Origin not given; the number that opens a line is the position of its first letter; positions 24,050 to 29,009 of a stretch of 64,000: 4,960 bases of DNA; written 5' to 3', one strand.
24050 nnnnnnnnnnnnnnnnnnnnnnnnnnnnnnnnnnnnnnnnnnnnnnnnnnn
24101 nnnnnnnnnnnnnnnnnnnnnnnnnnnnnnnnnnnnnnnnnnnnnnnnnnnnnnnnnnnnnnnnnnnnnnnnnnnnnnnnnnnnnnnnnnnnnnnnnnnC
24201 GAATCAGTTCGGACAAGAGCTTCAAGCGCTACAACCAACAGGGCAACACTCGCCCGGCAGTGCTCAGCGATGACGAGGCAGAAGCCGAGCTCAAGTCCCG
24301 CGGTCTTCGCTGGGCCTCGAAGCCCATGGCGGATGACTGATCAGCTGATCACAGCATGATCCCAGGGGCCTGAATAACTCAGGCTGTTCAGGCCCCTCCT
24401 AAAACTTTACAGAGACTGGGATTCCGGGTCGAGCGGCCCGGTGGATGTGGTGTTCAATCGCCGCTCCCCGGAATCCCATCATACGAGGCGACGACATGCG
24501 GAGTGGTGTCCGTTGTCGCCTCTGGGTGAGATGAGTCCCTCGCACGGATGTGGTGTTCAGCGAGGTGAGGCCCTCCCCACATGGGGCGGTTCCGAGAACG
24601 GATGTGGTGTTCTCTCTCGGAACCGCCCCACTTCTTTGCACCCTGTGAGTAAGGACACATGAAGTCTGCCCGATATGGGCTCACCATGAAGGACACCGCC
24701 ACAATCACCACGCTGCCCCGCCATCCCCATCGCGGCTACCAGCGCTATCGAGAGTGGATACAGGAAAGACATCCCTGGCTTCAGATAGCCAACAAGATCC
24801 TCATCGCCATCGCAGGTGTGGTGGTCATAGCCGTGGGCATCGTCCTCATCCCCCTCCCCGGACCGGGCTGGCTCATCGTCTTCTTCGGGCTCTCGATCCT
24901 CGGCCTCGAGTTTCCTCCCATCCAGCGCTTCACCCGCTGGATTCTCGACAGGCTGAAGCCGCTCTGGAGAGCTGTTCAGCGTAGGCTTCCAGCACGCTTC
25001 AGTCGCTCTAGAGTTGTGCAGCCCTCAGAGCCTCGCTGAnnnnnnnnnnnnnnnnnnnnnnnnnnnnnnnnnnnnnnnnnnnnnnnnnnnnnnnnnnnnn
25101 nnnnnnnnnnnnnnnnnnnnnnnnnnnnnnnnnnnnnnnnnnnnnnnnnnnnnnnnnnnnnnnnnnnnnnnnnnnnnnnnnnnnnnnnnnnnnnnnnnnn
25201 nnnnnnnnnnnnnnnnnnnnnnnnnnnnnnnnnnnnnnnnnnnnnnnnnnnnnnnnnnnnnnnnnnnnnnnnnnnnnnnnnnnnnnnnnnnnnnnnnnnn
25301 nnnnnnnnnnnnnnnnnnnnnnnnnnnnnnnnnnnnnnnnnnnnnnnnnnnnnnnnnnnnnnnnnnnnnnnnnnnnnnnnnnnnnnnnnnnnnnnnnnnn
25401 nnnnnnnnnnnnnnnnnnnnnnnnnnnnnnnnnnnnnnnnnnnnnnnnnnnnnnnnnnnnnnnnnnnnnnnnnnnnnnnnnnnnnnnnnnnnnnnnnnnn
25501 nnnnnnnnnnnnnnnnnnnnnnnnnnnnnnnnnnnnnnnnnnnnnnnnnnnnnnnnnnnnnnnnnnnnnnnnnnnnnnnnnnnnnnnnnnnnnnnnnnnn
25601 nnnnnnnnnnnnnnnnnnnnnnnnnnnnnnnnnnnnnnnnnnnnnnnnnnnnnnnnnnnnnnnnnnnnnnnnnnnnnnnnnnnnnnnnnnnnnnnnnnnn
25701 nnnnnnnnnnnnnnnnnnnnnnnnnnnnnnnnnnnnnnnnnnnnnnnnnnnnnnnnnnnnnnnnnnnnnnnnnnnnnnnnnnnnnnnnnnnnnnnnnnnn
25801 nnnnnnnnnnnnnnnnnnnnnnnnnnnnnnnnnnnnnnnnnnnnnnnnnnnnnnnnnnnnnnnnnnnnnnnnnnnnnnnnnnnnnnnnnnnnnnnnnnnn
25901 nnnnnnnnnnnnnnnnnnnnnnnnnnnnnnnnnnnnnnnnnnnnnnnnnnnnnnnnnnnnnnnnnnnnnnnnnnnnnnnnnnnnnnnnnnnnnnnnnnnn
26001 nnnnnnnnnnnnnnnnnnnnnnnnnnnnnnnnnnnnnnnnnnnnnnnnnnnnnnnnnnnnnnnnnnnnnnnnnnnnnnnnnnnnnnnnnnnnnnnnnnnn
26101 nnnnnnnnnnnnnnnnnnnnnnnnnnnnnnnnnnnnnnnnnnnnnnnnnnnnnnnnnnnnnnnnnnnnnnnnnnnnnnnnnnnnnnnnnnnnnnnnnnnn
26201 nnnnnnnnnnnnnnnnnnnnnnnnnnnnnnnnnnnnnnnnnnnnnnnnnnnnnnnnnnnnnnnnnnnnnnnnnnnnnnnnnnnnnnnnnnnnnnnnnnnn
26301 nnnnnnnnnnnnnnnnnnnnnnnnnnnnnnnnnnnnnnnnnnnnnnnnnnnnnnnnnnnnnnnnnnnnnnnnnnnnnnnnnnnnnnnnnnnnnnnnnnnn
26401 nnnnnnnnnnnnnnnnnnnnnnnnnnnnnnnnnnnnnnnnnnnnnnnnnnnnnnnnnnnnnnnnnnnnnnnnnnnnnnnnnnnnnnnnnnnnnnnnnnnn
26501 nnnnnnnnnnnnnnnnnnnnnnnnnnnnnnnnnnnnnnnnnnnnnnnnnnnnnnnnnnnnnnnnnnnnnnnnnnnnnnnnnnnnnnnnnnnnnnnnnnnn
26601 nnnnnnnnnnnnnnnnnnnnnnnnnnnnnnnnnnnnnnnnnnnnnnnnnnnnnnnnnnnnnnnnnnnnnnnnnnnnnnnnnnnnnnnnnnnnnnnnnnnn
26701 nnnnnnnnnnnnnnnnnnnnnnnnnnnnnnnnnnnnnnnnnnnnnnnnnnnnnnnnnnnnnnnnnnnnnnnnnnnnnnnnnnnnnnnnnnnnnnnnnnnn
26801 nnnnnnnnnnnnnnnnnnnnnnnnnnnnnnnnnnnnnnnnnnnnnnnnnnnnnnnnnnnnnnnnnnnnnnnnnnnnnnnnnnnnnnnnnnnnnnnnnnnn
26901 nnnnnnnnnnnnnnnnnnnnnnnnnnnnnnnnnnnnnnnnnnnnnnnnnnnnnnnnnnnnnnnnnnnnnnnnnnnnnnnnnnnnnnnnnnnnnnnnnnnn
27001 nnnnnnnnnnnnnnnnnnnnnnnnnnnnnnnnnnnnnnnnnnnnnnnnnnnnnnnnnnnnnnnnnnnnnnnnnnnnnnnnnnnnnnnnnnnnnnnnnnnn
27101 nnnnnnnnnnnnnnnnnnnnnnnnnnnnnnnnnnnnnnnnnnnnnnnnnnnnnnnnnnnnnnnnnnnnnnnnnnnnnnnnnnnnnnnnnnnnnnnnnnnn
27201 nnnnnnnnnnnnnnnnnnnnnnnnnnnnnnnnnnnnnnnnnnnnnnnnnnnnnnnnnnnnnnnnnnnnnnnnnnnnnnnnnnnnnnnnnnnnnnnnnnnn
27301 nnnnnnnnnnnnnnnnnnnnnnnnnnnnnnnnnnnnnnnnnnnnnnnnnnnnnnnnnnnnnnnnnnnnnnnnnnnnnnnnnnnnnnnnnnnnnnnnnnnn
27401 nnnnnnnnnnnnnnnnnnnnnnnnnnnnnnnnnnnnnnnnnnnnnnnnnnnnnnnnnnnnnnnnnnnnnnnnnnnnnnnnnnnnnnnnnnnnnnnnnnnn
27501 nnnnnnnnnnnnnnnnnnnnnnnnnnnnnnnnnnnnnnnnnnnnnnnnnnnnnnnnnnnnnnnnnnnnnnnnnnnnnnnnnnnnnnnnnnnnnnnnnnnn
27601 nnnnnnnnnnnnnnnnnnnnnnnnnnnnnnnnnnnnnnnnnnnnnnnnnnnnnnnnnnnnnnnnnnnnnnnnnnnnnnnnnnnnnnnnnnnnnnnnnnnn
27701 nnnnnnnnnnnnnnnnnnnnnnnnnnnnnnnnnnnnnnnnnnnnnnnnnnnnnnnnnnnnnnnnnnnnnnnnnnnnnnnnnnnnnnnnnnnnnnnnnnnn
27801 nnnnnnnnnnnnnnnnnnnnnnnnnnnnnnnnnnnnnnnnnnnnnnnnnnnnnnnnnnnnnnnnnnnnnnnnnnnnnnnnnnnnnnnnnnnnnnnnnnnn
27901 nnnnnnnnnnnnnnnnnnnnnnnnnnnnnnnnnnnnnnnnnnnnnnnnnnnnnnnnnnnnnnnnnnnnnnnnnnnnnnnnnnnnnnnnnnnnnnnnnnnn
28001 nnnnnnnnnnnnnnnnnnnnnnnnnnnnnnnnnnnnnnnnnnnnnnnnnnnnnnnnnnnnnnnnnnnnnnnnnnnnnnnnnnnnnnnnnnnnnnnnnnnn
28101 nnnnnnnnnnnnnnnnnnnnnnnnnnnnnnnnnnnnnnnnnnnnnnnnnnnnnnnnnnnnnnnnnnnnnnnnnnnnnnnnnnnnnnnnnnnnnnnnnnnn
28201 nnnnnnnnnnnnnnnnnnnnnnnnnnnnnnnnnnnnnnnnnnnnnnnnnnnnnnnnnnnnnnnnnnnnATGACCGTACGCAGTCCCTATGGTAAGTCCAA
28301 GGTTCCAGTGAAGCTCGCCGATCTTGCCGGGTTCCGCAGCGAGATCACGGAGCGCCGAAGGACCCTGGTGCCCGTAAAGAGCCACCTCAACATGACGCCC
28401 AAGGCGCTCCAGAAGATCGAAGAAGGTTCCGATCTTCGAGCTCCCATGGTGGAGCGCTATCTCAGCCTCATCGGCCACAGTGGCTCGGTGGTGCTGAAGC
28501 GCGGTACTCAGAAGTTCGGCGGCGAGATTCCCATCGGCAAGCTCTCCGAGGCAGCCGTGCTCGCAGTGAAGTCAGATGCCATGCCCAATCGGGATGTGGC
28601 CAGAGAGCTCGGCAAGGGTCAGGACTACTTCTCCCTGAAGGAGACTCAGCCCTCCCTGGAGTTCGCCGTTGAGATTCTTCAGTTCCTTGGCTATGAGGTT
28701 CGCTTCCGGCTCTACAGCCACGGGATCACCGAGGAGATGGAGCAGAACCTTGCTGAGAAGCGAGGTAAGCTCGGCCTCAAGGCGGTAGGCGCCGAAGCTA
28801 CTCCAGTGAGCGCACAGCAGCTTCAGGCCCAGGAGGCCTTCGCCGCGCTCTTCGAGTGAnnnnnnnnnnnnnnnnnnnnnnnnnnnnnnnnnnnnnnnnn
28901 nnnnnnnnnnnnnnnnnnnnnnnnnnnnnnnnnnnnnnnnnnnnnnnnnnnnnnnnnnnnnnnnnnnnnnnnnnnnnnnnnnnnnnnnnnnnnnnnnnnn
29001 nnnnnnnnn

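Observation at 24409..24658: Iteron-like intergenic region with three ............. repeats embedded in hairpins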

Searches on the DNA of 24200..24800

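Call 5: search_rna_families(source=window, start=24200, end=24800, threshold=evalue, max_evalue=10, show_alignments=3)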
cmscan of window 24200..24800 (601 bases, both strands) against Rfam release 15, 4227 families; matches with E-value up to 10: 9.
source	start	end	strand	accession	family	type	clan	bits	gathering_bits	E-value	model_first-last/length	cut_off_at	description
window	24259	24315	-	RF02796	Pab160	Gene; snRNA; snoRNA; HACA-box;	-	18.2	47.4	3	1-68/68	no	Pab160 RNA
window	24558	24685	+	RF01529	CC3552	Gene; sRNA;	-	17.5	50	2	1-106/106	no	Cauldobacter sRNA CC3552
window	24581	24631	-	RF04116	MIR9672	Gene; miRNA;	-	16.9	74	2.5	1-120/120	no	MIR9672 microRNA precursor family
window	24413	24482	+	RF00802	mir-207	Gene; miRNA;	-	16.5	88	3.4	1-78/78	no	mir-207 microRNA precursor family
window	24580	24632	-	RF03951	MIR7725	Gene; miRNA;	-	16.1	77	4.5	1-142/142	no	MIR7725 microRNA precursor family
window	24411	24486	-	RF03797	mir-9235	Gene; miRNA;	-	15.7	95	3.7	1-70/70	no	mir-9235 microRNA precursor family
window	24582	24630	-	RF04316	mgtE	Cis-reg;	-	13.6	200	0.35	144-193/306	no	mgtE ncRNA motif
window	24229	24272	+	RF02211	ZFAT-AS1_1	Gene; lncRNA;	-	12.4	80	6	41-79/79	no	ZFAT antisense RNA 1 conserved region 1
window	24302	24338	+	RF02673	scr4677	Gene; sRNA;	-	8.4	41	7.5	182-217/246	no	Streptomyces sRNA 4677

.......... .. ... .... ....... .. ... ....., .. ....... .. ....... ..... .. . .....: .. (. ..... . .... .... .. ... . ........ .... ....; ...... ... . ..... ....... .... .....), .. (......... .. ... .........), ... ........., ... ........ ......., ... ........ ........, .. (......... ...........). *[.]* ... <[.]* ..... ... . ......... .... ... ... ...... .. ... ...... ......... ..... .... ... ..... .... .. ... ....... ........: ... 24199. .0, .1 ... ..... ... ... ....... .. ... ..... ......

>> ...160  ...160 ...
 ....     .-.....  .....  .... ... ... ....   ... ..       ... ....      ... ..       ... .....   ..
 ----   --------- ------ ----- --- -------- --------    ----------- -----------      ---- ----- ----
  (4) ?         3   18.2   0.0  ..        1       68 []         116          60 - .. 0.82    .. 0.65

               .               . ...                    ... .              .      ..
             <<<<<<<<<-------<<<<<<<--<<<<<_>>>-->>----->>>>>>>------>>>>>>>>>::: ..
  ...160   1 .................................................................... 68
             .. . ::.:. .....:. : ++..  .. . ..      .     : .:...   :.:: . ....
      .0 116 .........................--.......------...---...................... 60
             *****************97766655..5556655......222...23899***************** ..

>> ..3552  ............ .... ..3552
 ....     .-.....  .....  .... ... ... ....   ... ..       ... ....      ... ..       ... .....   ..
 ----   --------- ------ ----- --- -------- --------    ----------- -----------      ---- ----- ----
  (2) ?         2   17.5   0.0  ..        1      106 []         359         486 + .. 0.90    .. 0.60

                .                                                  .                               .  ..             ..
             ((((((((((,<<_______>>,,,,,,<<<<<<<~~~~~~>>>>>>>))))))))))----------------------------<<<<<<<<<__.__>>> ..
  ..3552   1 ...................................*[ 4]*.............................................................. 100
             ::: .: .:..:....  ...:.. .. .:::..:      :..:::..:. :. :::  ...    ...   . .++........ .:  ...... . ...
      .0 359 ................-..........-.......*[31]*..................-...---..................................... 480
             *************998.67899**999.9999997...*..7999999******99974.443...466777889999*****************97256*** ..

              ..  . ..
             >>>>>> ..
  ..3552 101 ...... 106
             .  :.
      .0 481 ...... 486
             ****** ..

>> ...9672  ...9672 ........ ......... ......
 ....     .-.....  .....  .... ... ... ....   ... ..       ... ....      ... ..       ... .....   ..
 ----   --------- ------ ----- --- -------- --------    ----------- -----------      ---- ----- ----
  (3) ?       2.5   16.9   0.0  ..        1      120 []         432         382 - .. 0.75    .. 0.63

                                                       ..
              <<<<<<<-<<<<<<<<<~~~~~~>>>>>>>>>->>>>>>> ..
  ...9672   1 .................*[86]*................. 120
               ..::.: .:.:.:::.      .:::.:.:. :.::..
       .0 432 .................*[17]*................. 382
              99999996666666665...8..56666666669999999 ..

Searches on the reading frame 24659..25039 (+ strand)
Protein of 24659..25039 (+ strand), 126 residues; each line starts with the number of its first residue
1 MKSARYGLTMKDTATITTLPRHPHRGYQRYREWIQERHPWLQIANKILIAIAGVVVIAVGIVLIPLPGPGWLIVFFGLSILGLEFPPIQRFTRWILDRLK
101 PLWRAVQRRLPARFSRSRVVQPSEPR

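Call 12: search_protein_families(library=pfam, proteins=[window:24659-25039:+], max_evalue=0.01)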
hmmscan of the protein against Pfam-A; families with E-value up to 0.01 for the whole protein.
window:24659-25039:+ (126 aa): 1 family
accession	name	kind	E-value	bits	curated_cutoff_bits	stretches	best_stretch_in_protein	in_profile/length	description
PF09656.15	PGPGW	-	6.1e-18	64.6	23.3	1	46-97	1-52/53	Putative transmembrane protein (PGPGW)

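Call 14: search_protein_families(library=phrogs, proteins=[window:24659-25039:+], max_evalue=0.001)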
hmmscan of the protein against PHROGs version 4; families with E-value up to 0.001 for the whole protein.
window:24659-25039:+ (126 aa): 0 families

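Call 18: find_encoding_contigs(protein=window:24659-25039:+, flank=3000, max_places=10)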
Protein window:24659-25039:+ (126 aa): 4 contigs read that carry it; 1 place shown.
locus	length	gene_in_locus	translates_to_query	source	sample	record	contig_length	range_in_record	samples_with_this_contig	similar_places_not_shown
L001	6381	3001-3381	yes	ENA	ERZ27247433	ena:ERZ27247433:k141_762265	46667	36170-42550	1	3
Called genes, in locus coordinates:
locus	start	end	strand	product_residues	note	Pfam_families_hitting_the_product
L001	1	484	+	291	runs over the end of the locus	-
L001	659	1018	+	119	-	-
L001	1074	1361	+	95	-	-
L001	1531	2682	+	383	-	PF07498:Rho_N (weak)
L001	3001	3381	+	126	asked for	PF09656:PGPGW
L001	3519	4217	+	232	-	-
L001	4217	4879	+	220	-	-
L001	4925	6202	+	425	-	-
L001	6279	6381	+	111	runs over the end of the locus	-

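Call 66: search_protein_families(library=ncbifam, proteins=[window:24659-25039:+], max_evalue=0.01)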
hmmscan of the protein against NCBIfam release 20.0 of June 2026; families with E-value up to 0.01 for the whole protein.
window:24659-25039:+ (126 aa): 1 family
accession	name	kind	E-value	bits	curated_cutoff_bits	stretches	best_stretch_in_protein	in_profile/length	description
TIGR02611.1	TIGR02611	hypoth_equivalog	2.1e-21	75.9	70.6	1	30-104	9-83/121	TIGR02611 family protein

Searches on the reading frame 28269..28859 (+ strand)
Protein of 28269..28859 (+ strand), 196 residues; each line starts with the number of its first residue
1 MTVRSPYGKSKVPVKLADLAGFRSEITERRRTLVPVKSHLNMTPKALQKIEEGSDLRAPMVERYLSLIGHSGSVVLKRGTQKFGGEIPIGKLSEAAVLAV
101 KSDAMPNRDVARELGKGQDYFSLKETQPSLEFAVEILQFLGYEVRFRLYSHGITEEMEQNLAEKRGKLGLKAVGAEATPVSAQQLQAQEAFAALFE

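Call 12: search_protein_families(library=pfam, proteins=[window:28269-28859:+], max_evalue=0.01)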
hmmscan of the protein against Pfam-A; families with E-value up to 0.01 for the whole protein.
window:28269-28859:+ (196 aa): 1 family
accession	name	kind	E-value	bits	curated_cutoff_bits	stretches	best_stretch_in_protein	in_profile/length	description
PF01381.28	HTH_3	-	0.0064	16.9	23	0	125-144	33-52/55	Helix-turn-helix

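Call 15: search_protein_families(library=phrogs, proteins=[window:28269-28859:+], max_evalue=0.001)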
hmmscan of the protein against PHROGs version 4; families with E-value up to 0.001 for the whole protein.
window:28269-28859:+ (196 aa): 0 families
